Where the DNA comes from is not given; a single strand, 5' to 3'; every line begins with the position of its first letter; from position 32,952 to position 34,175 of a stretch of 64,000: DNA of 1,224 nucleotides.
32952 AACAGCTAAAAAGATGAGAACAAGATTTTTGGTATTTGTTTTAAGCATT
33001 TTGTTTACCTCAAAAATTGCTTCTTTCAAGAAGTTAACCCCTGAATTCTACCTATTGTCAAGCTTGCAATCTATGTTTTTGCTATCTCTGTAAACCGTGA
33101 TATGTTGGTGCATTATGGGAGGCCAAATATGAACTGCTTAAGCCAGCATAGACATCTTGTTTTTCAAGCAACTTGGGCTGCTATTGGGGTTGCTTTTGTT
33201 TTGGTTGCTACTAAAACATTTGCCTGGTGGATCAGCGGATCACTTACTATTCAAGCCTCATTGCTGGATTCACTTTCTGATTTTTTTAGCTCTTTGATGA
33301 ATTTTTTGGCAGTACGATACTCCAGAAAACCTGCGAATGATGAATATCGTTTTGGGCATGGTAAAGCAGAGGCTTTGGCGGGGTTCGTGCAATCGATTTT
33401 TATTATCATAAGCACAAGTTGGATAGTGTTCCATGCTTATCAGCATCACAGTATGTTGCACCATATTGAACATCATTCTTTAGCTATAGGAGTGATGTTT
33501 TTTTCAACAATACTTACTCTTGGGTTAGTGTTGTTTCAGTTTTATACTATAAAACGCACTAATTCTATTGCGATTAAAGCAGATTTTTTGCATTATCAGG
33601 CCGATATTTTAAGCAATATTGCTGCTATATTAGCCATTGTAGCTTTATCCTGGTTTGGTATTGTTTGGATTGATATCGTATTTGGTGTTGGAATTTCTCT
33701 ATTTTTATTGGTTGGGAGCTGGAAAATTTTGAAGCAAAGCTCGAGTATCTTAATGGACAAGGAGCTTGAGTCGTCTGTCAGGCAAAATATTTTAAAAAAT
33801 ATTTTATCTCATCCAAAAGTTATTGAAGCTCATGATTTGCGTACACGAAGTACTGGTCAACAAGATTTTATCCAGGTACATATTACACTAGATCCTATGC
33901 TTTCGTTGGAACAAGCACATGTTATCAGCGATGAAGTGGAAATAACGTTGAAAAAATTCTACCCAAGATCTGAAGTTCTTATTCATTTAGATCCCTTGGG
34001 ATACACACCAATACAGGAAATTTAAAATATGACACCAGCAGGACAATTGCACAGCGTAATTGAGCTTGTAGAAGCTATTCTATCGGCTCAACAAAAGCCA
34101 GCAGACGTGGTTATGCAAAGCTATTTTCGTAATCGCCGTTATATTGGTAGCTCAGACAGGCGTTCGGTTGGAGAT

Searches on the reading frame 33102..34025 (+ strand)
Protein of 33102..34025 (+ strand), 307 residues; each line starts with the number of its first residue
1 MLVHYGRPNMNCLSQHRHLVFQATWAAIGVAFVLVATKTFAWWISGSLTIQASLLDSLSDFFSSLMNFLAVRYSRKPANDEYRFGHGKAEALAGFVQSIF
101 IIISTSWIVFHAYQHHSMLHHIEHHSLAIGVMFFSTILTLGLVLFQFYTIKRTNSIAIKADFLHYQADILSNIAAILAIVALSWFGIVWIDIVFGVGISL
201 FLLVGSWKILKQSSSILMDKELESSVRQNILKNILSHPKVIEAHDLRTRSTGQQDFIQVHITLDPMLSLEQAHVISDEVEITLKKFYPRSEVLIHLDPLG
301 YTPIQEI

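Call 50: search_protein_families(library=pfam, proteins=[window:33102-34025:+], max_evalue=0.00001)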
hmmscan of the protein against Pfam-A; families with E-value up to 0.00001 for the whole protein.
window:33102-34025:+ (307 aa): 2 families
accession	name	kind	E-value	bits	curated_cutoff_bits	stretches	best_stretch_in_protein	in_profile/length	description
PF01545.26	Cation_efflux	-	2.3e-41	142.2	26.6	1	25-218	2-198/198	Cation efflux family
PF16916.11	ZT_dimer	-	6.5e-21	74.6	26.7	1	226-298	5-77/78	Dimerisation domain of Zinc Transporter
